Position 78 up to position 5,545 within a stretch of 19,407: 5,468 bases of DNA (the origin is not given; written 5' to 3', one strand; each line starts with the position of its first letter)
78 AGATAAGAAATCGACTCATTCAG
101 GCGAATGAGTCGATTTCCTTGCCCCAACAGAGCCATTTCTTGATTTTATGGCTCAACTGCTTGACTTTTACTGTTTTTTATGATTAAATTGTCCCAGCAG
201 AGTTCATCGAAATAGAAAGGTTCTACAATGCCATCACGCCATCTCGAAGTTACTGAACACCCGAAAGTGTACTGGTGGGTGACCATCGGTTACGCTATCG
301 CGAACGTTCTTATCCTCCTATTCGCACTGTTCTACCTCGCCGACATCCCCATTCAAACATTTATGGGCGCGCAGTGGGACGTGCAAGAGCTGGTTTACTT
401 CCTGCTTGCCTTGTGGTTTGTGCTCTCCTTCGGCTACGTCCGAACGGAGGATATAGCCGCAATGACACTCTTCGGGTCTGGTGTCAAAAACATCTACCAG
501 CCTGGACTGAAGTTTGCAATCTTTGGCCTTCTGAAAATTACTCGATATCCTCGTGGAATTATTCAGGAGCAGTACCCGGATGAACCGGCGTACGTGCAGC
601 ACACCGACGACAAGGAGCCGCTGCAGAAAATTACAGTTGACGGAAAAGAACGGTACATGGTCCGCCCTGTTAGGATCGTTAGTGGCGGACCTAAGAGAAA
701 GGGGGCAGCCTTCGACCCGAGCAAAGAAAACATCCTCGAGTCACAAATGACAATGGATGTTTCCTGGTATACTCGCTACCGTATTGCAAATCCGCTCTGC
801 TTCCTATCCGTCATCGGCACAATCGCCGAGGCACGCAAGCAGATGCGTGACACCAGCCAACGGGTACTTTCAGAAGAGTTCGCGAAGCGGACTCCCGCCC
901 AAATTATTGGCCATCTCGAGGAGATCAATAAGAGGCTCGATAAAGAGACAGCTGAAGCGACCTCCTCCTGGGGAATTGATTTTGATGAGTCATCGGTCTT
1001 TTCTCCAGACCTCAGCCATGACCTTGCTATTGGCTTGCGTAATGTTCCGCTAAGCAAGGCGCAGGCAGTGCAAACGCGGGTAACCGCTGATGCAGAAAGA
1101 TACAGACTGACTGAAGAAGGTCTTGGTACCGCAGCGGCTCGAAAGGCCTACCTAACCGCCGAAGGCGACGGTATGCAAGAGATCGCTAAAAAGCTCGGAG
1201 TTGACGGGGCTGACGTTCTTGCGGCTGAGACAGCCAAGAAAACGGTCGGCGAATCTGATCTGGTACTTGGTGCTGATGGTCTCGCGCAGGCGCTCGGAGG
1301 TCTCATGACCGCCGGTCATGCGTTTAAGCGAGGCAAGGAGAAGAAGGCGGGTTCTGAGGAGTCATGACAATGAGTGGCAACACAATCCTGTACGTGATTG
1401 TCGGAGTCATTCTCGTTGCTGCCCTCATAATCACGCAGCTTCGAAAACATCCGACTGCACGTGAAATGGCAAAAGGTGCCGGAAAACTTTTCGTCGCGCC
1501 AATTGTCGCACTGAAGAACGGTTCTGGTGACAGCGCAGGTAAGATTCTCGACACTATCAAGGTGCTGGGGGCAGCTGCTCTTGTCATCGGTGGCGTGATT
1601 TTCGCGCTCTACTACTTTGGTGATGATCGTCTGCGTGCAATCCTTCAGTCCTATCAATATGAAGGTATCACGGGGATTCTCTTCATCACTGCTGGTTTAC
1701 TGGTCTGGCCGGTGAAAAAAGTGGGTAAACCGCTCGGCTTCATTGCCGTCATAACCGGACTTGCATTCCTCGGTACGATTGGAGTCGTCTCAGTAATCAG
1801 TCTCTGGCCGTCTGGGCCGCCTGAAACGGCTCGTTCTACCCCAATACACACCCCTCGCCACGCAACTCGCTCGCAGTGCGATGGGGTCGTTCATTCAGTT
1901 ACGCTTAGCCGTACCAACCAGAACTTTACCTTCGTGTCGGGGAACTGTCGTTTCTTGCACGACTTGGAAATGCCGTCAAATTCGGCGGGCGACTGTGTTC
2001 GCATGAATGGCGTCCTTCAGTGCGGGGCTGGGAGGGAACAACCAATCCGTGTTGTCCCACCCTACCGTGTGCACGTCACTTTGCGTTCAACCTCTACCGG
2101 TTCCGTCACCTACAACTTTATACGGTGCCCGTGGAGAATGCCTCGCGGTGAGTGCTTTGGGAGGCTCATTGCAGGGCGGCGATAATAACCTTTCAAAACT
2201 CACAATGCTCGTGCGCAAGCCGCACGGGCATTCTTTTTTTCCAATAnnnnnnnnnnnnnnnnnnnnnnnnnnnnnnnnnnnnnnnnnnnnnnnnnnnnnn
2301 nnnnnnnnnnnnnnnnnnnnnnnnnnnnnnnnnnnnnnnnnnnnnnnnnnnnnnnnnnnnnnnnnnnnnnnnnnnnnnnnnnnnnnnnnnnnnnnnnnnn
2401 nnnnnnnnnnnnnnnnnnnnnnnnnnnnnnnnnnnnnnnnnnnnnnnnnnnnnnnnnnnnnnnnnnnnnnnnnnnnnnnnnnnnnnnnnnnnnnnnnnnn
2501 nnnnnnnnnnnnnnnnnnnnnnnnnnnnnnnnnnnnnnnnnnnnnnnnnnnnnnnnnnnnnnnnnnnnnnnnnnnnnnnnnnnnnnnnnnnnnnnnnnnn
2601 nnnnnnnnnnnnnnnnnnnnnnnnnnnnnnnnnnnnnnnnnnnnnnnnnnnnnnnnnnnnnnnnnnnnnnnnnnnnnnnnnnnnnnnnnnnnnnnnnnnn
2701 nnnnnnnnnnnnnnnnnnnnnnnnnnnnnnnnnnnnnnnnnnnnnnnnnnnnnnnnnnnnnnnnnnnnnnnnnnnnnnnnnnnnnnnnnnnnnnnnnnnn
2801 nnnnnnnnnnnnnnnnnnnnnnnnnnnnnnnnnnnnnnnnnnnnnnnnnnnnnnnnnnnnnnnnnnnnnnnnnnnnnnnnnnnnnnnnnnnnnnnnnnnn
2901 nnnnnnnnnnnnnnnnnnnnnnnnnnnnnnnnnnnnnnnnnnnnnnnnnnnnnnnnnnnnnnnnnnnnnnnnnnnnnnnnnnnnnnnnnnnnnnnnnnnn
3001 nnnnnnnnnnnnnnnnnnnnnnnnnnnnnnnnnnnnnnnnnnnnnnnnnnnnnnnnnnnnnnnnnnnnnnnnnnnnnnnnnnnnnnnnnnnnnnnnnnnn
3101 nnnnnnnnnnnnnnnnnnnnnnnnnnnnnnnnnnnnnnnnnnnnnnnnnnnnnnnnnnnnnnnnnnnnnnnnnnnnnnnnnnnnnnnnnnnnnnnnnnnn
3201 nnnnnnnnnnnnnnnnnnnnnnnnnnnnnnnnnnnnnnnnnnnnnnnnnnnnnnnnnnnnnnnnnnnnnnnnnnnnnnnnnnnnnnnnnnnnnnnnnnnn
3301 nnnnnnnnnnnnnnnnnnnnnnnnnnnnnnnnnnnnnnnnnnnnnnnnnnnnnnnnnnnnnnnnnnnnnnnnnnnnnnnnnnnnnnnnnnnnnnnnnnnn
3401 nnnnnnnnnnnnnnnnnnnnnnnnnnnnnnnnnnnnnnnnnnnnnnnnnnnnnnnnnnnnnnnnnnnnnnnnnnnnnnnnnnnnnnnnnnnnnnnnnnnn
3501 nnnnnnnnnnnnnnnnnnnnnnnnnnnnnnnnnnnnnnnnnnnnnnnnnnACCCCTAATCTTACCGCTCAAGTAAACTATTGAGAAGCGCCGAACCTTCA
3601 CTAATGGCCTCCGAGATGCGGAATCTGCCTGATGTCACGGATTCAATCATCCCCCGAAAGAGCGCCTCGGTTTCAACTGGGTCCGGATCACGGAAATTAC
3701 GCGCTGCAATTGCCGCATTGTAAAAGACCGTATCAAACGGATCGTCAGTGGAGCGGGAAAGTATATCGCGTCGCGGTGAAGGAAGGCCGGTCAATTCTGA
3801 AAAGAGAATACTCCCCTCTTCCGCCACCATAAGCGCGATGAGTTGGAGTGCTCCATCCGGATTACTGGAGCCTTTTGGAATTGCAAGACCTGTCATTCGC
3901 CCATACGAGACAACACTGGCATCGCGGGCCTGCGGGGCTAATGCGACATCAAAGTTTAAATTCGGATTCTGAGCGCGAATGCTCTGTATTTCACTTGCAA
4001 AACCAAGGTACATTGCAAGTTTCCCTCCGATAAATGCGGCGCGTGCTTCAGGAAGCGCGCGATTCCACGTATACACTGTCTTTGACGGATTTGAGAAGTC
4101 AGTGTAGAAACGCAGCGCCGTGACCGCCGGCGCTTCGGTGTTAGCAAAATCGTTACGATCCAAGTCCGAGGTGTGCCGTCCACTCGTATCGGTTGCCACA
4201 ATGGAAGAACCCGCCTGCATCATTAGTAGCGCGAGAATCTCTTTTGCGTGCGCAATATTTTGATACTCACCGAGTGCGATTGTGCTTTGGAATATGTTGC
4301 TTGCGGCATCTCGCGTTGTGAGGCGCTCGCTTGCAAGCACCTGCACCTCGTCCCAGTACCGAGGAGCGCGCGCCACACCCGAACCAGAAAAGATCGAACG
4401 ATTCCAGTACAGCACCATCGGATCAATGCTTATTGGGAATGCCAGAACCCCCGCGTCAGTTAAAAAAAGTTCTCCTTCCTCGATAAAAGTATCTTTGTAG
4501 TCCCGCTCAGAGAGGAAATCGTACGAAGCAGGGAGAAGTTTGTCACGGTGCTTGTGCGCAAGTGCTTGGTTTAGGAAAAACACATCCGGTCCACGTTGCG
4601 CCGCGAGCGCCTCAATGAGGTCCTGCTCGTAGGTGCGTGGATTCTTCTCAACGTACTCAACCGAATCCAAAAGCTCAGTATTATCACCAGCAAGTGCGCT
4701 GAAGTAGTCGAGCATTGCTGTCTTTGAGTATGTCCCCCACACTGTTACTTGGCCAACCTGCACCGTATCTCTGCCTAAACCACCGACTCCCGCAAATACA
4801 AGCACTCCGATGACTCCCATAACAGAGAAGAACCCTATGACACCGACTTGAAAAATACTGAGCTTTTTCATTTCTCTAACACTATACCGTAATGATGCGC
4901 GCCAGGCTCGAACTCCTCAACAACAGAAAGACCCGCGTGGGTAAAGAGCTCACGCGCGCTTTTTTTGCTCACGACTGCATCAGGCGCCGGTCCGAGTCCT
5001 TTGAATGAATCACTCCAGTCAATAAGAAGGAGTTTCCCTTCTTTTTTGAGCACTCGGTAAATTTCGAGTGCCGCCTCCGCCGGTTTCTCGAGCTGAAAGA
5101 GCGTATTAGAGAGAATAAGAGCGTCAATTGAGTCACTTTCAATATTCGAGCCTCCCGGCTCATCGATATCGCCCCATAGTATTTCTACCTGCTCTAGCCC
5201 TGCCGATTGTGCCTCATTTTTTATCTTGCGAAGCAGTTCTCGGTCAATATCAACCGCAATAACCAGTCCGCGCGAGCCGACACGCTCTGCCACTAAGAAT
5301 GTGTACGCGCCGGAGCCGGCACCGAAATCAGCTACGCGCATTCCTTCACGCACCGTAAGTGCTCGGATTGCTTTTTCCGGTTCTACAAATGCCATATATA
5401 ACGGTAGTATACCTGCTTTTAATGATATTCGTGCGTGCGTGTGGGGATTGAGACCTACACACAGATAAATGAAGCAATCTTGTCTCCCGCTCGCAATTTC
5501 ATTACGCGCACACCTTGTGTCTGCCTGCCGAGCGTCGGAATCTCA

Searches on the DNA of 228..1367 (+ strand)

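Call 60: search_rna_families(source=L098, start=1, end=10200, threshold=gathering)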
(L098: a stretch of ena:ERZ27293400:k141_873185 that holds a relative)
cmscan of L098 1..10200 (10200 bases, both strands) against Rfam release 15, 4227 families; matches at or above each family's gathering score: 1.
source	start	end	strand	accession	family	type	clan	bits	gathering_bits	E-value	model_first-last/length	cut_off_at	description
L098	1772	1844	-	RF00005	tRNA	Gene; tRNA;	CL00001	71.8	29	1.6e-14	1-71/71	no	tRNA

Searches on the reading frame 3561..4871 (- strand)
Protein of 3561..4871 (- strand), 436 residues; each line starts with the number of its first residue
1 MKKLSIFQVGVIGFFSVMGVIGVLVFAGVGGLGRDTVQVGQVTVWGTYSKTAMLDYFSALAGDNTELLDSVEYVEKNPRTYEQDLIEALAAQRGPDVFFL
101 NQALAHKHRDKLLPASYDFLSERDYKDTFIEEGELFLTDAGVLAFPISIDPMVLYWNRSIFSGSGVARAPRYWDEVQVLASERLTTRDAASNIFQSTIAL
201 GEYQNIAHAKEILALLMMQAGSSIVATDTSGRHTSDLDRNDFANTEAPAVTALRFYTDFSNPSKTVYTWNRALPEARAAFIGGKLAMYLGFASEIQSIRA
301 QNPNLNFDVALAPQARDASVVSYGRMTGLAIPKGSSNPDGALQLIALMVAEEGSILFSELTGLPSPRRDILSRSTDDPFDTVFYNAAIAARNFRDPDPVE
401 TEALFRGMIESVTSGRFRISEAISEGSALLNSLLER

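Call 8: search_protein_families(library=pfam, proteins=[window:3561-4871:-], max_evalue=0.01)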
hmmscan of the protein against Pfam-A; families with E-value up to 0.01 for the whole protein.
window:3561-4871:- (436 aa): 2 families
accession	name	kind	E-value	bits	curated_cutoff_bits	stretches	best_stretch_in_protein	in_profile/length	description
PF13416.11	SBP_bac_8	-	8.9e-18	65.5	27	1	71-370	14-265/279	Bacterial extracellular solute-binding protein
PF01547.30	SBP_bac_1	-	4.8e-14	53.5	26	1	80-353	35-305/307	Bacterial extracellular solute-binding protein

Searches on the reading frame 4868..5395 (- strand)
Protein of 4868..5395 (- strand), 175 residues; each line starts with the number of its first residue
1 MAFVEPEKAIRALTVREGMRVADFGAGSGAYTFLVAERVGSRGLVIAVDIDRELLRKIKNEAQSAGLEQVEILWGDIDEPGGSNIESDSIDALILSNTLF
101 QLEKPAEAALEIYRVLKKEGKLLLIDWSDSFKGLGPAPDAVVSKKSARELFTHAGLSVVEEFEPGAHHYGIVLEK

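Call 8: search_protein_families(library=pfam, proteins=[window:4868-5395:-], max_evalue=0.01)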
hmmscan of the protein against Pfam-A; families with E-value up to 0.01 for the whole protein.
window:4868-5395:- (175 aa): 15 families
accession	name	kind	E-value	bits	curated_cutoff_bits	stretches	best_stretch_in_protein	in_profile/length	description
PF13847.12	Methyltransf_31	-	2.8e-19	69.7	27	1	17-128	3-113/145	Methyltransferase domain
PF08241.18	Methyltransf_11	-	1.1e-14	55.3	21.2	1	23-123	2-94/95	Methyltransferase domain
PF13649.12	Methyltransf_25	-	2.4e-13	51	27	1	21-120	1-97/97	Methyltransferase domain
PF01209.24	Ubie_methyltran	-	1.7e-12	47.6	20.1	1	9-129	39-156/233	ubiE/COQ5 methyltransferase family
PF08242.18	Methyltransf_12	-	7.7e-09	36.6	30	1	23-122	2-98/98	Methyltransferase domain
PF01135.25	PCMT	-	6e-08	33.1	20.3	1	10-76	66-132/210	Protein-L-isoaspartate(D-aspartate) O-methyltransferase (PCMT)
PF13489.12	Methyltransf_23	-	6.3e-07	29.7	27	1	15-153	20-131/164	Methyltransferase domain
PF05175.20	MTS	-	4.5e-06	26.9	23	1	12-123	26-137/170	Methyltransferase small domain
PF01728.25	FtsJ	-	3.7e-05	24.2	24.1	1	14-77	17-75/181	FtsJ-like methyltransferase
PF07021.18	MetW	-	0.0001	22.4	21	1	14-118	10-104/193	Methionine biosynthesis protein MetW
PF01189.24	Methyltr_RsmB-F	-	0.00011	22.3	27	1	12-81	3-72/199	16S rRNA methyltransferase RsmB/F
PF08704.16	GCD14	-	0.00051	20.2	26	1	11-122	34-141/247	tRNA methyltransferase complex GCD14 subunit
PF13679.12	Methyltransf_32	-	0.0012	19.2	27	1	14-82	22-94/143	Methyltransferase domain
PF06325.19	PrmA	-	0.0017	18.3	22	1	15-121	159-255/296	Ribosomal protein L11 methyltransferase (PrmA)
PF00398.26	RrnaAD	-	0.0035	16.9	24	1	8-76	21-84/263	Ribosomal RNA adenine dimethylase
